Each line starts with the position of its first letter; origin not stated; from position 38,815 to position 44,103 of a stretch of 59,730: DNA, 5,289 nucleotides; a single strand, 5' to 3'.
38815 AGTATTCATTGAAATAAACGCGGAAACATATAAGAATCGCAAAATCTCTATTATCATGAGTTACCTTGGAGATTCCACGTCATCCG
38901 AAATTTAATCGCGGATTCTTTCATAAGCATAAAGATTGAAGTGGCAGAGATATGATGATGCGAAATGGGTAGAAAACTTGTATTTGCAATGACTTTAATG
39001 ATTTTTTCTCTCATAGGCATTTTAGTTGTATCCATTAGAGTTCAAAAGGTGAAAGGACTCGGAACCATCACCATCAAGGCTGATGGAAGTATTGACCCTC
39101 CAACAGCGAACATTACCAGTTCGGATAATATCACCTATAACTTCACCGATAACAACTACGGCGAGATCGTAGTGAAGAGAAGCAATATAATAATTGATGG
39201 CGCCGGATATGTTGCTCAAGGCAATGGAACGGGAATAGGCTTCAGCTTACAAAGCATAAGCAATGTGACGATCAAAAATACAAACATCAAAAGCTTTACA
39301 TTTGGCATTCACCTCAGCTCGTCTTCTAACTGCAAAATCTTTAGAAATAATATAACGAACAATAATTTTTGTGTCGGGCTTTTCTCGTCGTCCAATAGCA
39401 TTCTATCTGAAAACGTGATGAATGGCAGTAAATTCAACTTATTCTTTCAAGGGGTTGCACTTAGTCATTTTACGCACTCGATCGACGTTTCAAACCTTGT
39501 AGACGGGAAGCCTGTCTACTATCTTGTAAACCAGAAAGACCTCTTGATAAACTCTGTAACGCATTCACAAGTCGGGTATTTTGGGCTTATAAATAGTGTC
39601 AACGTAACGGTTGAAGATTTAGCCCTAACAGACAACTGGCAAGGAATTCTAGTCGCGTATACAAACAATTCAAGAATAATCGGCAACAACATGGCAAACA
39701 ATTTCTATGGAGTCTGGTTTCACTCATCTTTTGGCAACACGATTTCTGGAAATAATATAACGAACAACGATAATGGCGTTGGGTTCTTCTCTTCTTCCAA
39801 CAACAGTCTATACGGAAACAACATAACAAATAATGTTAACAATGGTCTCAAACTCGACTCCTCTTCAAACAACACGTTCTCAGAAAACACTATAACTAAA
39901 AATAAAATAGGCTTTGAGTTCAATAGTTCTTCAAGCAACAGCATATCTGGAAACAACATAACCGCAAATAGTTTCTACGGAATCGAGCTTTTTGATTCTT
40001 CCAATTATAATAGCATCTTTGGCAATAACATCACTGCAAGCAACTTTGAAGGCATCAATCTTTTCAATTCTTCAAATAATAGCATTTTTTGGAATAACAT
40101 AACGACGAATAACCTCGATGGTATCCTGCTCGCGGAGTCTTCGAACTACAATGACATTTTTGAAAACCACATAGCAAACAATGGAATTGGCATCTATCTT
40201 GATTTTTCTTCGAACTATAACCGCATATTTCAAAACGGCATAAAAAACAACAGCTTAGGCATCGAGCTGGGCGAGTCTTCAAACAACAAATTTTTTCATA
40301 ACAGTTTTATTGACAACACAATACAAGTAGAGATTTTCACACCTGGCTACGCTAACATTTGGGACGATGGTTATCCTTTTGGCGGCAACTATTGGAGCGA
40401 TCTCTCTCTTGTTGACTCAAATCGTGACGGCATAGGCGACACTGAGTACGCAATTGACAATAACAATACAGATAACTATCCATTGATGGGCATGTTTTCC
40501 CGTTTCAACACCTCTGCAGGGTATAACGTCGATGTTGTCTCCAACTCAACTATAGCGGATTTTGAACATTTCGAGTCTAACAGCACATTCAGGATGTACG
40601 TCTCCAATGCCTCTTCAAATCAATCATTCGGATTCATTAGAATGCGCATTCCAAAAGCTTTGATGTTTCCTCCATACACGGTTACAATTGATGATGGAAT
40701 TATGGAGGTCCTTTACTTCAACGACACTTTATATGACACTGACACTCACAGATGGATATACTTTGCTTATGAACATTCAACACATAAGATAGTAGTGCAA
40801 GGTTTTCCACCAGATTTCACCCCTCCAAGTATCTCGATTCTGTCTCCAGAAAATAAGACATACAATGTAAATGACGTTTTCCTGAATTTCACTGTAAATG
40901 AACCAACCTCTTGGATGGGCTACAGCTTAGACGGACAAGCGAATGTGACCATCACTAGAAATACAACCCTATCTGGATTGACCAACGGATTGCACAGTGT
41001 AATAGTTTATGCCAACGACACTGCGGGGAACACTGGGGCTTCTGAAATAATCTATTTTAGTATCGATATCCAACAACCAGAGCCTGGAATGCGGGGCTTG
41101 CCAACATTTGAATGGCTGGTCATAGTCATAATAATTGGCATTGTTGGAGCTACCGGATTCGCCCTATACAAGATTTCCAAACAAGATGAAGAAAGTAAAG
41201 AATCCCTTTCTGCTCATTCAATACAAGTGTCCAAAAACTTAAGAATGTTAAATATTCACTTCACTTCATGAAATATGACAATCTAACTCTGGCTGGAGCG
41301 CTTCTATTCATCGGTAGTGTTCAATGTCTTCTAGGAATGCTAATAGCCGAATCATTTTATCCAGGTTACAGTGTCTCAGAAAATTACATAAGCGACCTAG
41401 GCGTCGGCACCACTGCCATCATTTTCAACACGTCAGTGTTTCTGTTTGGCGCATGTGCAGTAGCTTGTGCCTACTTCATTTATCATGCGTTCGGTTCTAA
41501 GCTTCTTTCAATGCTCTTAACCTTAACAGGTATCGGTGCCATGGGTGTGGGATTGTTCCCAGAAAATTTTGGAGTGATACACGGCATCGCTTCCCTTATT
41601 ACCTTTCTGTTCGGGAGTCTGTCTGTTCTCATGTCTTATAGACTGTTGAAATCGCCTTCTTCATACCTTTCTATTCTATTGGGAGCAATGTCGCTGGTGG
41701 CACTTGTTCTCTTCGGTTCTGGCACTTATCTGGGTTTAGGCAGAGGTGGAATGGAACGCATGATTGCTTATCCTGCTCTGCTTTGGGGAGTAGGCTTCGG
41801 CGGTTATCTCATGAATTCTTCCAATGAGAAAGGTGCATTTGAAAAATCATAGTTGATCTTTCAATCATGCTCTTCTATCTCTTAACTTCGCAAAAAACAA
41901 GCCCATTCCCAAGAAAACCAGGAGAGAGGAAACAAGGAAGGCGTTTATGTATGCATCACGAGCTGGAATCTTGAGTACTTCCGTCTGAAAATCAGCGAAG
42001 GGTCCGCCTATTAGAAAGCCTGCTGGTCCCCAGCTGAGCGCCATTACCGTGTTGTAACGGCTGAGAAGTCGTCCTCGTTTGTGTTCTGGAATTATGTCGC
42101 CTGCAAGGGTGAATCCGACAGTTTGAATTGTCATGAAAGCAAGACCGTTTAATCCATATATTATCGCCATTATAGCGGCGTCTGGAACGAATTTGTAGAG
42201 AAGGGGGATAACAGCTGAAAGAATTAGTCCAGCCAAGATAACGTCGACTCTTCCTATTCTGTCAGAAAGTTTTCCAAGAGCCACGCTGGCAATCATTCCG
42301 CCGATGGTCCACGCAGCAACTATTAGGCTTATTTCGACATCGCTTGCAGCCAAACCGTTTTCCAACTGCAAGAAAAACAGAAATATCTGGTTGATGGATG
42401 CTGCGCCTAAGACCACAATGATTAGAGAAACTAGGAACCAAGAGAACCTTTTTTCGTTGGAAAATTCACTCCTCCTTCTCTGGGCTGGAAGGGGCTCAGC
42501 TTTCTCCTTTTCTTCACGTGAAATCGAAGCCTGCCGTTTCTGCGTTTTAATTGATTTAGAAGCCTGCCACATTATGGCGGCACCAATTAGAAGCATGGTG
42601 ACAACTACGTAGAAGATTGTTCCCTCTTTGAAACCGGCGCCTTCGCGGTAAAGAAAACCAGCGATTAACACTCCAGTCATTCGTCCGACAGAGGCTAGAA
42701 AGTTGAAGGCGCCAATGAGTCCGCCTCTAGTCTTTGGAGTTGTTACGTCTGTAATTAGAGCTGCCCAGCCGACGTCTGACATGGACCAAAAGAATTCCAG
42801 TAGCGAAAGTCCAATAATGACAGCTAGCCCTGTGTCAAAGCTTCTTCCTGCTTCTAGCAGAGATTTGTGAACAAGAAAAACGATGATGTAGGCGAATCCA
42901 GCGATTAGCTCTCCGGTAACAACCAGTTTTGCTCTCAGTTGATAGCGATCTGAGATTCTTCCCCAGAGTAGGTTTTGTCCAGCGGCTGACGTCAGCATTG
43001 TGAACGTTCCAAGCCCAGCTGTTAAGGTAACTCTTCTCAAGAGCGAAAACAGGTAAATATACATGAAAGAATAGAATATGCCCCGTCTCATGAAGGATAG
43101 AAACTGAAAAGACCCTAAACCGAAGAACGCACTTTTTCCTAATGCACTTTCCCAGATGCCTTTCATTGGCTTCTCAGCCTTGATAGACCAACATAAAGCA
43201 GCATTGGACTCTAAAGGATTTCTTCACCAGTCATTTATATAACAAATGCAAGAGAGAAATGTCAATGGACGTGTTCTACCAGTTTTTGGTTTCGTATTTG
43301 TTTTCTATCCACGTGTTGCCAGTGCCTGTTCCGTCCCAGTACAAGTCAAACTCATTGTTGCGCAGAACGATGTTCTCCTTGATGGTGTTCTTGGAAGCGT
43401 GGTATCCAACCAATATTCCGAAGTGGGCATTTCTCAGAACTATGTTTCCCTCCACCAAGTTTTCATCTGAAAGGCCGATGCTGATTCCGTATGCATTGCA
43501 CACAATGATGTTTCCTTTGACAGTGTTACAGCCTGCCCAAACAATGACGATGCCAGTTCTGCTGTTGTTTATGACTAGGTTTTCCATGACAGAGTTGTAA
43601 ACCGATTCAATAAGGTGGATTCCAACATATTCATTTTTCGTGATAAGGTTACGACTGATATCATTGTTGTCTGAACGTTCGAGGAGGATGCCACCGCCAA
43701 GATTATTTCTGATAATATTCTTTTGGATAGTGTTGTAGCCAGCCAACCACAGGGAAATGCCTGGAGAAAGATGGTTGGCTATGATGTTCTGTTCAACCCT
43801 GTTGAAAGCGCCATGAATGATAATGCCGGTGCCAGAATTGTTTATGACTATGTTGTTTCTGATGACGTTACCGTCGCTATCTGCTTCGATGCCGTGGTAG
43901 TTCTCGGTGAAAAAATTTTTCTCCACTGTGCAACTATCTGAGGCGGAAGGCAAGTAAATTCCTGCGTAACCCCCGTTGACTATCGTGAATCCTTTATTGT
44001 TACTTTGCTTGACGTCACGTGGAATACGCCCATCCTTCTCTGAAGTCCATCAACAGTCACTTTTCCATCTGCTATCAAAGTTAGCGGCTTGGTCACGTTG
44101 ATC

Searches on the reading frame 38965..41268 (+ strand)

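Call 72: search_protein_families(library=pfam, proteins=[window:38965-41268:+], max_evalue=0.001)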
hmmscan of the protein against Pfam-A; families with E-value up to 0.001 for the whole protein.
window:38965-41268:+ (768 aa): 2 families
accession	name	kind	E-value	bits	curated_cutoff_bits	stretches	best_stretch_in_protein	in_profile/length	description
PF05048.19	NosD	-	1.2e-40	139.7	23.6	2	335-480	58-210/212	Periplasmic copper-binding protein (NosD)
PF13229.12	Beta_helix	-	1.2e-30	106.7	25.9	3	210-356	7-158/158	Right handed beta helix region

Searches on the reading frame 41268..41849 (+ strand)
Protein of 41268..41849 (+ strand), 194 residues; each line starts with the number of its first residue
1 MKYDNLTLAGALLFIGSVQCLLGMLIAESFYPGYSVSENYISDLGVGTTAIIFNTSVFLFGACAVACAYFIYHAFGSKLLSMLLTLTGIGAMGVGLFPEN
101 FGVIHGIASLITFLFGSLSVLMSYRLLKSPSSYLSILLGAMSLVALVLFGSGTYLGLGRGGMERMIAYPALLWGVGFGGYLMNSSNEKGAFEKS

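Call 72: search_protein_families(library=pfam, proteins=[window:41268-41849:+], max_evalue=0.001)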
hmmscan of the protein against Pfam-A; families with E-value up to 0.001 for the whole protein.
window:41268-41849:+ (194 aa): 1 family
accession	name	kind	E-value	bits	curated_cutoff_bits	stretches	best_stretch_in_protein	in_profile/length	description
PF06197.19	DUF998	-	4e-24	85.7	30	1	15-177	2-181/184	Protein of unknown function (DUF998)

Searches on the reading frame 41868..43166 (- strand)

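Call 8: search_protein_families(library=ncbifam, proteins=[window:41868-43166:-], max_evalue=0.00001)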
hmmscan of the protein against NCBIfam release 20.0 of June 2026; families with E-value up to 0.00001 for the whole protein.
window:41868-43166:- (433 aa): 13 families
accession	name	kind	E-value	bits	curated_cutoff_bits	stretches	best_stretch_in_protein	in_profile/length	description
TIGR00898.1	2A0119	subfamily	7.4e-11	41.5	550.75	1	272-367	120-216/506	cation transport protein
TIGR00881.1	2A0104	subfamily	2.8e-10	39.8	407.75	1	275-380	28-133/379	phosphoglycerate transporter protein PgtP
TIGR00792.1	gph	subfamily_domain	1.2e-09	37.4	231.35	1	82-351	73-332/437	glycoside-pentoside-hexuronide (GPH):cation symporter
TIGR00880.1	2_A_01_02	superfamily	2.4e-08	34.2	131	1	281-379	2-100/141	multidrug resistance protein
NF040986.1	MamH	equivalog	4.4e-08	32.6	300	0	246-378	13-154/419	magnetosome biogenesis transporter MamH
TIGR00893.1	2A0114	subfamily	5.6e-08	32.1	395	1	8-199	211-395/399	D-galactonate transporter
NF038246.1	bile_salt_MFS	equivalog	1.3e-07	30.8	400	1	186-377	174-364/408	conjugated bile salt MFS transporter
NF052575.1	MFS_efflux_Tap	equivalog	7.6e-07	28.5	625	1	278-393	256-370/401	multidrug efflux MFS transporter Tap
TIGR00710.1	efflux_Bcr_CflA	subfamily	2.2e-06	27.4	200.9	1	241-378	6-141/385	Bcr/CflA family efflux MFS transporter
TIGR00879.1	SP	subfamily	3.6e-06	25.8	237.8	1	261-374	84-199/510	sugar porter family MFS transporter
TIGR00895.1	2A0115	subfamily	4e-06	26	418.55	1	232-385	7-160/398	aromatic acid/H+ symport family MFS transporter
NF049980.1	SfMCT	equivalog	4.4e-06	25.6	320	1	187-365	165-337/378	L-lactate MFS transporter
NF007782.0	PRK10473.1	subfamily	8.8e-06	25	417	1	243-375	4-136/394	MdtL family multidrug efflux MFS transporter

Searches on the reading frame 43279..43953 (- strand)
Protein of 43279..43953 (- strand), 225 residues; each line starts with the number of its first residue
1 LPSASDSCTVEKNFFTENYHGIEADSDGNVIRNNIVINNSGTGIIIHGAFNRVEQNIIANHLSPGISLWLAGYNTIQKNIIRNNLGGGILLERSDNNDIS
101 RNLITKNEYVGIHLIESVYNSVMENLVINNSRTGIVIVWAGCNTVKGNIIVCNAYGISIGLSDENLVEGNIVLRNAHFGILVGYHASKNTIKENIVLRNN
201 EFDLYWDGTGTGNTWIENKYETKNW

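Call 72: search_protein_families(library=pfam, proteins=[window:43279-43953:-], max_evalue=0.001)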
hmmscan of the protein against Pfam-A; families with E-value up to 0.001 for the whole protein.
window:43279-43953:- (225 aa): 2 families
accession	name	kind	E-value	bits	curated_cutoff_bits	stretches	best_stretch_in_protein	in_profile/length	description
PF05048.19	NosD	-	1.3e-30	106.9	23.6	2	4-132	45-174/212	Periplasmic copper-binding protein (NosD)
PF13229.12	Beta_helix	-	1e-26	93.9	25.9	2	5-150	8-158/158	Right handed beta helix region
